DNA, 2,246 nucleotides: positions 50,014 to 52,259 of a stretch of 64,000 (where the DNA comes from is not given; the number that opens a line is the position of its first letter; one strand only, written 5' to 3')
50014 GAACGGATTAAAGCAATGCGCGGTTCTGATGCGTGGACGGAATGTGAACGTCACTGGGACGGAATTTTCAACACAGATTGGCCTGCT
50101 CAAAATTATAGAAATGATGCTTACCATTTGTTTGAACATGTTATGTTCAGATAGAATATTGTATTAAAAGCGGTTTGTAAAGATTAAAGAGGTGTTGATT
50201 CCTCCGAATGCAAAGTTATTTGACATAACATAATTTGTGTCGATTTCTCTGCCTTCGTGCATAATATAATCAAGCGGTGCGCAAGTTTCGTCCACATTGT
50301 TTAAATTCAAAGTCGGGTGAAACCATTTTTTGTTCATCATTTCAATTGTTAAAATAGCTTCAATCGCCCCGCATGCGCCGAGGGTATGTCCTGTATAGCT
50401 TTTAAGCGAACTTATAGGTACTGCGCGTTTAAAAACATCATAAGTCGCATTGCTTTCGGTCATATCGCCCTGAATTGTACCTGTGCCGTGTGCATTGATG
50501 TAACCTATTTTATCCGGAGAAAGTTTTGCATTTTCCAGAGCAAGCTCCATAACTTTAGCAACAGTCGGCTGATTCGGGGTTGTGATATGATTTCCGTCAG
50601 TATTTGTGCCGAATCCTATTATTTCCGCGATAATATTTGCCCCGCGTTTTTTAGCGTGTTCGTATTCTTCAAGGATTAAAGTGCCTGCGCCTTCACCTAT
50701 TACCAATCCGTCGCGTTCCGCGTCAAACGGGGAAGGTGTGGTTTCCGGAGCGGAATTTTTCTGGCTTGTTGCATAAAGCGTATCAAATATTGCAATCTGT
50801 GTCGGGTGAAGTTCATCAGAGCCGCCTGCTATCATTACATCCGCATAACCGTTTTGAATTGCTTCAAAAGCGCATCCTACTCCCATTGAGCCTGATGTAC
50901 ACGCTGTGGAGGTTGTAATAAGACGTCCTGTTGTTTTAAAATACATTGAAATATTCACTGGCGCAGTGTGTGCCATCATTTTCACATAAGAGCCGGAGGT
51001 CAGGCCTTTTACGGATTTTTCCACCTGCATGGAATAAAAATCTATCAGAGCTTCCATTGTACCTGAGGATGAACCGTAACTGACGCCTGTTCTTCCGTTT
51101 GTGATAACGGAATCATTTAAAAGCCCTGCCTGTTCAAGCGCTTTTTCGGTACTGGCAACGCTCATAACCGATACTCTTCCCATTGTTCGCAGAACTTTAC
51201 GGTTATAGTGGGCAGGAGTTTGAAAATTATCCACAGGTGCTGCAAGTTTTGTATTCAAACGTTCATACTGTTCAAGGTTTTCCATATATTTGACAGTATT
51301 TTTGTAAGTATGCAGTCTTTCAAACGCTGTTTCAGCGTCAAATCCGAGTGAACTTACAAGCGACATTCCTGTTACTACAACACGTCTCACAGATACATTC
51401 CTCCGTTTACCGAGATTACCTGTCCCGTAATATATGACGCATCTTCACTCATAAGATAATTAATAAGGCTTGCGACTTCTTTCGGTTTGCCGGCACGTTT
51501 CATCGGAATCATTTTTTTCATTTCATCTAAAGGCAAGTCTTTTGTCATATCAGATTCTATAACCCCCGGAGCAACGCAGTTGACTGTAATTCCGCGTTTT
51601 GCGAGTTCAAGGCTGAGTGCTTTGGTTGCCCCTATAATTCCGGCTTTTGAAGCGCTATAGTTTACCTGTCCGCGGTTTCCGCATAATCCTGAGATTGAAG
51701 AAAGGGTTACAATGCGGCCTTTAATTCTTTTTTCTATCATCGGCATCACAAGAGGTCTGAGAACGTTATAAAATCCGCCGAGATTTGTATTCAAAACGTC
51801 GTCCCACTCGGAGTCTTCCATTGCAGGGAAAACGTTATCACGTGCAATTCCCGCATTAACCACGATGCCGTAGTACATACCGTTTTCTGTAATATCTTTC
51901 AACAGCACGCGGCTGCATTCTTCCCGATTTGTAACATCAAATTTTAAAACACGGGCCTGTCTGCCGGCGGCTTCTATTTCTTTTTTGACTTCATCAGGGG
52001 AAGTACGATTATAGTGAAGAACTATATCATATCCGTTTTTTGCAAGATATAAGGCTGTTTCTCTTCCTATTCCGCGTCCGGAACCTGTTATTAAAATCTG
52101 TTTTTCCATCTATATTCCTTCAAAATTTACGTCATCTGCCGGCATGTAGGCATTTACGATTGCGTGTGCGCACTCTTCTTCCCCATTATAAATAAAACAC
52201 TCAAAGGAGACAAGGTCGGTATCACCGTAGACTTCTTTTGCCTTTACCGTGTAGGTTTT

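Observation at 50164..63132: Aryl-polyene (APE)-type type II PKS/FAS-like lipid cluster with non-canonical composition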

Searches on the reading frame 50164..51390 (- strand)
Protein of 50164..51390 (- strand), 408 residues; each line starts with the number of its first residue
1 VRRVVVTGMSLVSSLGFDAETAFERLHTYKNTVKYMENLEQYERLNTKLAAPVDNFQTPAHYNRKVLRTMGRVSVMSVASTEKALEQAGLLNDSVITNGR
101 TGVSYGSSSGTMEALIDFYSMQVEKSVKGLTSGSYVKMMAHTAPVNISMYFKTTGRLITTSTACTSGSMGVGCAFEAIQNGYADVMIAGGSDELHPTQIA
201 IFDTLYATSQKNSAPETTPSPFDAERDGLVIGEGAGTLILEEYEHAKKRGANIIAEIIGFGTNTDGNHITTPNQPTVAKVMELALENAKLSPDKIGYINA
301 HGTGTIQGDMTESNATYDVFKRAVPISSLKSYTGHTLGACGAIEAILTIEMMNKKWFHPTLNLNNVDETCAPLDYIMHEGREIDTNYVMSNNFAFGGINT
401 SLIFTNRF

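Call 3: search_protein_families(library=pfam, proteins=[window:50164-51390:-], max_evalue=0.01)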
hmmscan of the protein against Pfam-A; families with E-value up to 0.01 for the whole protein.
window:50164-51390:- (408 aa): 3 families
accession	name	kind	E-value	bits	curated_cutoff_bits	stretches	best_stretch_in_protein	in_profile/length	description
PF00109.32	ketoacyl-synt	-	6.3e-40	137.8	20.8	1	1-246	1-252/252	Beta-ketoacyl synthase, N-terminal domain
PF02801.28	Ketoacyl-synt_C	-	1.8e-31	109.1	20.8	1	255-363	2-118/119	Beta-ketoacyl synthase, C-terminal domain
PF00108.29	Thiolase_N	-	0.0013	18.6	26.4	1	158-194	79-115/260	Thiolase, N-terminal domain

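Call 5: search_protein_families(library=ncbifam, proteins=[window:50164-51390:-], max_evalue=0.01)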
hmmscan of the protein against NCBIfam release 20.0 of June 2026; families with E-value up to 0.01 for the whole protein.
window:50164-51390:- (408 aa): 30 families (the best 25 are shown)
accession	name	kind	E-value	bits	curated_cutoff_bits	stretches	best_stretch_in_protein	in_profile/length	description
NF006587.0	PRK09116.1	equivalog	4.5e-194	644.8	470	1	1-405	1-405/408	beta-ketoacyl-ACP synthase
TIGR03150.1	fabF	equivalog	2.3e-112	375.7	493.75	1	2-404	1-406/407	beta-ketoacyl-ACP synthase II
NF005589.0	PRK07314.1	subfamily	3.4e-108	362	387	1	1-405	3-410/413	beta-ketoacyl-ACP synthase II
NF004970.0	PRK06333.1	subfamily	7e-95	318.4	525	1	1-405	3-420/424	beta-ketoacyl-ACP synthase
NF006274.0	PRK08439.1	equivalog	1.1e-87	294.5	621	1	1-405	1-404/406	beta-ketoacyl-ACP synthase II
NF005935.0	PRK07967.1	equivalog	1.2e-85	287.8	630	1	1-405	1-402/406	beta-ketoacyl-ACP synthase I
NF006434.0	PRK08722.1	equivalog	3.8e-75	253.3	759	1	2-405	4-412/414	beta-ketoacyl-ACP synthase II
NF005076.0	PRK06501.1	equivalog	1.3e-68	231.9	629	1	4-406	13-422/425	beta-ketoacyl-ACP synthase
NF005916.1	PRK07910.1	equivalog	1.8e-68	231.4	560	1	3-405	13-416/418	KasA/KasB family beta-ketoacyl-ACP synthase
NF006618.0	PRK09185.1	subfamily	7.3e-67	226.1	407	1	2-406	3-392/394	beta-ketoacyl-ACP synthase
NF005490.0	PRK07103.1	equivalog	1.7e-63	215.1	445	1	1-405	3-411/414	polyketide beta-ketoacyl:acyl carrier protein synthase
NF004618.0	PRK05952.1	equivalog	5.7e-57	193.3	455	1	3-404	3-380/384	beta-ketoacyl-ACP synthase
NF058662.1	cispenta_AmcF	equivalog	6.1e-57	193.3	325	1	4-405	2-368/369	cispentacin biosynthesis acyltransferase subunit AmcF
NF045894.1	PKS_plus_SDR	equivalog_domain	1.8e-37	128.6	1740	1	83-365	100-378/1515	type I polyketide synthase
NF040607.1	mycolic_Pks13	equivalog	8.5e-31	106.3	2100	1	80-364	195-476/1680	polyketide synthase Pks13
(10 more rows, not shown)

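Call 59: search_protein_representatives(protein=window:50164-51390:-)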
Query: 408 residues. Proteins with E-value up to 0.001 (for the whole library): 65977; up to 1e-10: 45718; up to 1e-30: 8465. The best 150 are listed.
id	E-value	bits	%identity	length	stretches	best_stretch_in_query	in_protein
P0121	3.9e-144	496.9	56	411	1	1-405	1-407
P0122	2.2e-122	425.3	33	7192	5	76-368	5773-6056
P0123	3.9e-122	424.5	33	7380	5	139-368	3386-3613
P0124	8.6e-116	403.6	48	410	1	1-405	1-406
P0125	1.8e-115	402.6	32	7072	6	134-366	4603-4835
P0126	1.3e-114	399.7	33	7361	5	146-363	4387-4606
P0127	1.5e-114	399.6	33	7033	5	151-354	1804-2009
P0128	3.7e-114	398.3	33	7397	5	146-353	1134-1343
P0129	7.4e-114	397.3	65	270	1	140-405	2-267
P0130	1.0e-113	396.8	50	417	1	1-407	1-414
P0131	6.3e-113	394.2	31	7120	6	145-365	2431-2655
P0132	9.7e-113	393.6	33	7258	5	142-382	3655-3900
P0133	5.8e-111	387.7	99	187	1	1-183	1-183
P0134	3.0e-110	385.4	47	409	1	2-405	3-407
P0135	1.8e-109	382.9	48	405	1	1-405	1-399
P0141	1.2e-106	373.6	44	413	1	2-404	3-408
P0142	2.3e-106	372.6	45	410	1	2-404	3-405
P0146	1.2e-103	363.7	45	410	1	2-404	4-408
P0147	7.7e-103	361.0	46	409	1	2-405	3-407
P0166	2.1e-96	339.8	44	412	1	2-405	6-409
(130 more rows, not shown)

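Call 60: list_cluster_members(proteins=[P0121, P0124, P0130, P0134, P0135, P0141, P0142, P0146, P0147, P0166])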
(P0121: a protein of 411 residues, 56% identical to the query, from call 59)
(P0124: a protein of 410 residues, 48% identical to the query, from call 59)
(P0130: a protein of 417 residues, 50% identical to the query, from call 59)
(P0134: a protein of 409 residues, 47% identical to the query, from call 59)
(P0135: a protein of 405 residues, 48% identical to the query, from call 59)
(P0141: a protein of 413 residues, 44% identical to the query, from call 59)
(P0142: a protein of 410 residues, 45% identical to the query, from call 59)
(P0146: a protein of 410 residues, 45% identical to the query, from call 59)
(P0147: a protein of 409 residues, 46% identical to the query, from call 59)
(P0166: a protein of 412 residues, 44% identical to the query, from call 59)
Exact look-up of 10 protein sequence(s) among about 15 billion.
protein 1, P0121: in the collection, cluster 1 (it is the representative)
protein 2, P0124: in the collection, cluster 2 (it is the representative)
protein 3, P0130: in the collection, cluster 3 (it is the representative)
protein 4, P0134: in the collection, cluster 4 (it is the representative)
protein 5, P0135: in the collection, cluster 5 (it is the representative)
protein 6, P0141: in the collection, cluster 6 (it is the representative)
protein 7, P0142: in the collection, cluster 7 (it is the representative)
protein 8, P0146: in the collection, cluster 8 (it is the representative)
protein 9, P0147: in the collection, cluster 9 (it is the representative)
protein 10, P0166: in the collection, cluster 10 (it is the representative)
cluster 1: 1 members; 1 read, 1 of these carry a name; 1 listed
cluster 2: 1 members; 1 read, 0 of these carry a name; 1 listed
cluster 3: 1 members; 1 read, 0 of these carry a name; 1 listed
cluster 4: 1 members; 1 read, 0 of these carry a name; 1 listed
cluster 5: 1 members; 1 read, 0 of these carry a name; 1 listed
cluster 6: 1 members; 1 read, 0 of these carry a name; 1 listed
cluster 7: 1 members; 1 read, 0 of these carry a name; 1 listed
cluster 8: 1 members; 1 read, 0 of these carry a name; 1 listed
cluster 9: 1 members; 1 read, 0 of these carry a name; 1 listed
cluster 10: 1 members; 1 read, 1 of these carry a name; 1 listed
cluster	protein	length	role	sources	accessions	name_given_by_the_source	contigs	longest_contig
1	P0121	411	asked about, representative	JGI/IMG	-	3-oxoacyl-[acyl-carrier-protein] synthase II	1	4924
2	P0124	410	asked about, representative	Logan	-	-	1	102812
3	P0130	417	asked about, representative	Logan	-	-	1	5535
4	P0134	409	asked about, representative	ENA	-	-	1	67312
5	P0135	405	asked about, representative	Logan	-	-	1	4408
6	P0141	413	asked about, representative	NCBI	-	-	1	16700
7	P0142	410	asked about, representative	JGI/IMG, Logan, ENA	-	-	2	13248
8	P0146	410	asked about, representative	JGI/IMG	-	-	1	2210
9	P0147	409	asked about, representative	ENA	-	-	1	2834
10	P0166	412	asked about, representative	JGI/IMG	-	3-oxoacyl-[acyl-carrier-protein] synthase II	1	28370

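Call 73: search_solved_structures(query=window:50164-51390:-, max_evalue=1e-60, show_alignments=3)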
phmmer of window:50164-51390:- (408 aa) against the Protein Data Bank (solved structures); distinct sequences matched with E-value up to 1e-60: 50.
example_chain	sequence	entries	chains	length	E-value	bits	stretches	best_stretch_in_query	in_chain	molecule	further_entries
7f27_A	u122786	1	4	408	2.8e-145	487.4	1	1-405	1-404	3-oxoacyl-(Acyl-carrier-protein) synthase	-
4ewg_A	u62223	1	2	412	6.6e-143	479.7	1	1-405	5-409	Beta-ketoacyl synthase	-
3o04_A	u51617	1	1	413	9e-84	285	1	2-405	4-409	beta-keto-acyl carrier protein synthase II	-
5sxo_A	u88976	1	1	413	1.1e-83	284.8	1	2-405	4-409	3-oxoacyl-[acyl-carrier-protein] synthase 2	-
1j3n_A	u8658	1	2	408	1.9e-73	251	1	1-404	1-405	3-oxoacyl-(acyl-carrier protein) synthase II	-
4r8e_A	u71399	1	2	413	5.7e-72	246.2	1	2-405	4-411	3-oxoacyl-[acyl-carrier-protein] synthase 2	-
4ls6_A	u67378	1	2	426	7.5e-72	245.8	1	2-405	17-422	3-oxoacyl-[acyl-carrier-protein] synthase 2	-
4ls5_A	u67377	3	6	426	7.8e-72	245.8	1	2-405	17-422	3-oxoacyl-[acyl-carrier-protein] synthase 2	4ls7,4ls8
6okg_A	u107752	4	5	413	8.9e-72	245.6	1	2-405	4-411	3-oxoacyl-[acyl-carrier-protein] synthase 2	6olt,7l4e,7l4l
1b3n_A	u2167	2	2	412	8.9e-72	245.6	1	2-405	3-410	PROTEIN (KETOACYL ACYL CARRIER PROTEIN SYNTHASE 2) | BETA-KETOACYL ACP SYNTHASE II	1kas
2gfw_A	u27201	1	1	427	1e-71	245.4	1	2-405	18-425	3-oxoacyl-[acyl-carrier-protein] synthase 2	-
4jrh_A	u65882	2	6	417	2.1e-71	244.3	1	2-405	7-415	3-oxoacyl-[acyl-carrier-protein] synthase 2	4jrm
2gfy_A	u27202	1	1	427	7.4e-71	242.5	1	2-405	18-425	3-oxoacyl-[acyl-carrier-protein] synthase 2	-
3hnz_A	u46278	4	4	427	2.2e-70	241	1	2-405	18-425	3-oxoacyl-[acyl-carrier-protein] synthase 2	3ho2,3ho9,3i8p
2gfv_A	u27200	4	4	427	5.3e-70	239.7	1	2-405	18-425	3-oxoacyl-[acyl-carrier-protein] synthase 2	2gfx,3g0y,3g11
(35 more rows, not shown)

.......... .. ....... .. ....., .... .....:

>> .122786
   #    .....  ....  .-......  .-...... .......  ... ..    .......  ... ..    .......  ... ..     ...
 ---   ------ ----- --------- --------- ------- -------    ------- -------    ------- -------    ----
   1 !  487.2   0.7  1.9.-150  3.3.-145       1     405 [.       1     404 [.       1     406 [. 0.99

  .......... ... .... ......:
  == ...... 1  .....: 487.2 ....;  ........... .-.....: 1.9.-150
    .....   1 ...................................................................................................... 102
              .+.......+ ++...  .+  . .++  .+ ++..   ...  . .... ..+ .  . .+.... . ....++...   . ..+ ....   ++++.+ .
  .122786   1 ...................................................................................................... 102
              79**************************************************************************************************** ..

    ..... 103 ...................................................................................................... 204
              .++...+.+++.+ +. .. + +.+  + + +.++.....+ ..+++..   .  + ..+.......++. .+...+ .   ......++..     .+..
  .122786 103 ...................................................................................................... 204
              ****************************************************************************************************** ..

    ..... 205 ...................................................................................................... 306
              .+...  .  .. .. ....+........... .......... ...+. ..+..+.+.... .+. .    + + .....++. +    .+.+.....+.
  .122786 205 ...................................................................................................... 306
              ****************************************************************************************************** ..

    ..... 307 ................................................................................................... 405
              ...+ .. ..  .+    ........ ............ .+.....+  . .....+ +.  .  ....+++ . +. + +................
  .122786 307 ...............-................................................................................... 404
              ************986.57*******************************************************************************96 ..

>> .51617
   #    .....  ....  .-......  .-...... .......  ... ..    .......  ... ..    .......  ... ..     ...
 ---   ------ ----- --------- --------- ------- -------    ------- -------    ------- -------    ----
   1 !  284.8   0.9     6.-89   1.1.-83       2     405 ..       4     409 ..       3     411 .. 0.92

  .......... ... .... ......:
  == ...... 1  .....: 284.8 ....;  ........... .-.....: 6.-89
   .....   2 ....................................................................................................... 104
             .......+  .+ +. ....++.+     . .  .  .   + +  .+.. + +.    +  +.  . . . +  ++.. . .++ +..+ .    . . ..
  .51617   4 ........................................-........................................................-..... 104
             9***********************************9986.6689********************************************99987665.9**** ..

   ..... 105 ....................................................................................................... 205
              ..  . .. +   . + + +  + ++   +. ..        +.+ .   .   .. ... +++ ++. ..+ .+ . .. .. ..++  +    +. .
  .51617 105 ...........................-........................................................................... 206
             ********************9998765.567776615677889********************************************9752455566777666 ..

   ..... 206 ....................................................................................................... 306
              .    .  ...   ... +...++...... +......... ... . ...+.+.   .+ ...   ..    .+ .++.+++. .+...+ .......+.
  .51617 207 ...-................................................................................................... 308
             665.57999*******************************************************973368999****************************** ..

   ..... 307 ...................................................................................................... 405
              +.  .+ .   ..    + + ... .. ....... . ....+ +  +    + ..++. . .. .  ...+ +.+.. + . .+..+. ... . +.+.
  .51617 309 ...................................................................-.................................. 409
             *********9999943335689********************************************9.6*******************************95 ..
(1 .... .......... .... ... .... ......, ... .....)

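Call 91: find_encoding_contigs(protein=P0124, flank=10000, max_places=1)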
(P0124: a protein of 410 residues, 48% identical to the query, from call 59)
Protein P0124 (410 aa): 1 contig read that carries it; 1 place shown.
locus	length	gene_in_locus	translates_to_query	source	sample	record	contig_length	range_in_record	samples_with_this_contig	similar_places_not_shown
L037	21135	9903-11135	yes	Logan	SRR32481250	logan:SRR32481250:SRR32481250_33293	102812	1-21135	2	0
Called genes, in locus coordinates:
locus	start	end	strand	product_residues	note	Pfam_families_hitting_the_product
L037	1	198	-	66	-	?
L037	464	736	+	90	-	PF14375:Cys_rich_CWC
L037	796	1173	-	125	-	PF13380:CoA_binding_2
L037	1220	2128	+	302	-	PF11345:DUF3147 (faint)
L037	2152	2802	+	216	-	-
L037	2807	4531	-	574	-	PF00535:Glycos_transf_2, PF03279:Lip_A_acyltrans (weak)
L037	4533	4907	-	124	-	PF21089:PKS_DH_N (weak), PF22818:ApeI-like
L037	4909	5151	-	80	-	PF00550:PP-binding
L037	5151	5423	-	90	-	PF00550:PP-binding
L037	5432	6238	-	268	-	PF01553:Acyltransferase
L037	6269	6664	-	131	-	-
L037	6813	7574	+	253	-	PF13723:Ketoacyl-synt_2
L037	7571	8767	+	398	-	PF00109:ketoacyl-synt, PF00108:Thiolase_N (weak), PF02801:Ketoacyl-synt_C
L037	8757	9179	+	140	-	PF22817:ApeP-like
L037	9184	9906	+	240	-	PF00106:adh_short, PF08659:KR, PF13561:adh_short_C2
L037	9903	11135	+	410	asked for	PF00109:ketoacyl-synt, PF02801:Ketoacyl-synt_C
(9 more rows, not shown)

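Call 92: find_encoding_contigs(protein=P0134, flank=10000, max_places=1)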
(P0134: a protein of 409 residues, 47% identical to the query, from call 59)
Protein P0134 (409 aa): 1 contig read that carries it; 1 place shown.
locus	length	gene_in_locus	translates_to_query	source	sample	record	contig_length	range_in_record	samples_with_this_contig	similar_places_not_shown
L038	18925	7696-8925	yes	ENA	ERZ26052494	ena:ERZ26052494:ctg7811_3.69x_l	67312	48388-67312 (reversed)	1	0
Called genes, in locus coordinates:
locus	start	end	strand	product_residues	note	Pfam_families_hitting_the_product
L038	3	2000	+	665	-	?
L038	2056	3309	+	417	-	PF01266:DAO (faint), PF01494:FAD_binding_3, PF04820:Trp_halogenase, PF12831:FAD_oxidored, PF04820:Trp_halogenase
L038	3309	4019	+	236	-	PF11659:DUF3261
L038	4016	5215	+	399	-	PF00109:ketoacyl-synt, PF02801:Ketoacyl-synt_C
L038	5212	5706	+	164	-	PF22817:ApeP-like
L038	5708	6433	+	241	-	PF00106:adh_short, PF08659:KR, PF13561:adh_short_C2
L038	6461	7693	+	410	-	PF00109:ketoacyl-synt, PF02801:Ketoacyl-synt_C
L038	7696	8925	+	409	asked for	PF00109:ketoacyl-synt, PF02801:Ketoacyl-synt_C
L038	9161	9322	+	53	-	-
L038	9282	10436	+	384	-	PF02790:COX2_TM, PF00116:COX2, PF13442:Cytochrome_CBB3, PF00034:Cytochrom_C (faint)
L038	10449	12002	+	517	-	PF00115:COX1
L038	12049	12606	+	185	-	PF04442:CtaG_Cox11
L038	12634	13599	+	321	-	PF00510:COX3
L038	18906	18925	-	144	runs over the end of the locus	-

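Call 93: find_encoding_contigs(protein=P0141, flank=10000, max_places=1)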
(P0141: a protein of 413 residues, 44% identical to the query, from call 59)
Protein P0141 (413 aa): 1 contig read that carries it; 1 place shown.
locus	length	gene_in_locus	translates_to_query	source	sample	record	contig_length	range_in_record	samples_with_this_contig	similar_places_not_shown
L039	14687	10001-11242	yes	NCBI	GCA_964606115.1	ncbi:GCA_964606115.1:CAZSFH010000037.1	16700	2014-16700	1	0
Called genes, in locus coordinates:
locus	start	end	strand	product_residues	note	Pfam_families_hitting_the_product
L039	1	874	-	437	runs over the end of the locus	PF01979:Amidohydro_1, PF12890:DHOase, PF07969:Amidohydro_3 (weak)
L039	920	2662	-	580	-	PF05960:DUF885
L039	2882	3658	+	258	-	PF12483:GIDE (weak)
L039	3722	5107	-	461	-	PF13646:HEAT_2 (faint)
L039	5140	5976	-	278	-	-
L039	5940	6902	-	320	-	-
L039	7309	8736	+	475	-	PF00501:AMP-binding, PF13193:AMP-binding_C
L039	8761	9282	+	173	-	PF22817:ApeP-like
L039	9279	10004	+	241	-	PF00106:adh_short, PF08659:KR, PF13561:adh_short_C2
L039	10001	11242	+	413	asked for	PF00109:ketoacyl-synt, PF02801:Ketoacyl-synt_C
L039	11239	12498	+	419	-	PF01266:DAO (faint), PF01494:FAD_binding_3, PF03486:HI0933_like (faint), PF12831:FAD_oxidored (weak), PF13450:NAD_binding_8 (faint), PF04820:Trp_halogenase, PF07992:Pyr_redox_2 (faint)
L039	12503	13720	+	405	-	PF00070:Pyr_redox (faint), PF01266:DAO (faint), PF01494:FAD_binding_3, PF03486:HI0933_like (faint), PF04820:Trp_halogenase (weak), PF12831:FAD_oxidored (weak), PF13450:NAD_binding_8 (weak), PF04820:Trp_halogenase, +1 more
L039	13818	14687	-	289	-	?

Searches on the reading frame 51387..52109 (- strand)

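Call 3: search_protein_families(library=pfam, proteins=[window:51387-52109:-], max_evalue=0.01)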
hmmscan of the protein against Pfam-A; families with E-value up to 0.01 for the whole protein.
window:51387-52109:- (240 aa): 4 families
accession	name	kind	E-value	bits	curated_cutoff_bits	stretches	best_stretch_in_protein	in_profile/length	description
PF13561.12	adh_short_C2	-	1.8e-53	182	27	1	12-238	6-235/236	Enoyl-(Acyl carrier protein) reductase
PF00106.31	adh_short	-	7.5e-50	169.6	26.6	1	3-193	1-191/195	short chain dehydrogenase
PF08659.16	KR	-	1.2e-19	71.4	22.6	1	5-156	3-154/180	KR domain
PF01370.27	Epimerase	-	0.00016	21.6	20.9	1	5-71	1-62/240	NAD dependent epimerase/dehydratase family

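Call 5: search_protein_families(library=ncbifam, proteins=[window:51387-52109:-], max_evalue=0.01)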
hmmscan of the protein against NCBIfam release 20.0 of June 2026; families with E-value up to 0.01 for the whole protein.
window:51387-52109:- (240 aa): 233 families (the best 25 are shown)
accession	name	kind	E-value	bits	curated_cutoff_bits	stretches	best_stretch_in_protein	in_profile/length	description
NF004200.0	PRK05653.1-5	equivalog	6e-111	369.8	273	1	1-238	1-241/242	3-oxoacyl-ACP reductase FabG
TIGR01831.1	fabG_rel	equivalog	6.8e-106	353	338.85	1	5-238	1-238/239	3-ketoacyl-ACP reductase FabG2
NF053542.1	FlxB_rubin_SDR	equivalog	1.9e-84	283.1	340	1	4-238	2-239/239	flexirubin biosynthesis SDR family reductase FlxB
TIGR01830.1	3oxo_ACP_reduc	equivalog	2.3e-81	273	297.75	1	6-239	2-239/239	3-oxoacyl-[acyl-carrier-protein] reductase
NF009466.0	PRK12826.1-2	subfamily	2.1e-78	263.2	222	1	1-239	2-245/248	3-oxoacyl-ACP reductase FabG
NF009464.0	PRK12824.1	subfamily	5e-70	235.9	269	1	1-240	1-244/245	3-oxoacyl-ACP reductase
NF004197.0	PRK05653.1-1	equivalog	4.2e-69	232.9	332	1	3-239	8-247/249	3-oxoacyl-ACP reductase FabG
TIGR01829.1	AcAcCoA_reduct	subfamily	3.6e-68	229.8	302.1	1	5-240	3-242/242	acetoacetyl-CoA reductase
NF004198.0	PRK05653.1-3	equivalog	5.6e-68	229.1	296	1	2-240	7-248/248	3-oxoacyl-ACP reductase FabG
NF004199.0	PRK05653.1-4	equivalog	9.5e-65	218.6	301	1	3-240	6-247/247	3-oxoacyl-ACP reductase FabG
NF047420.2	EF_P_mod_YmfI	equivalog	7.8e-58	196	238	1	5-239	2-236/236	elongation factor P 5-aminopentanone reductase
NF009547.0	PRK12936.1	subfamily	8.2e-58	195.9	436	1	3-239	7-243/245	3-ketoacyl-(acyl-carrier-protein) reductase NodG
NF006110.0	PRK08261.1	equivalog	1.1e-56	192.6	410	1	3-237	215-449/454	3-oxoacyl-ACP reductase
NF042966.1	AcAcCoAred_PhaB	equivalog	4.5e-54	183.6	436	1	2-237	8-237/240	acetoacetyl-CoA reductase PhaB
NF040605.2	mycolic_FabG1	exception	1.2e-51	175.8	420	1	3-238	2-229/233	3-oxoacyl-ACP reductase FabG1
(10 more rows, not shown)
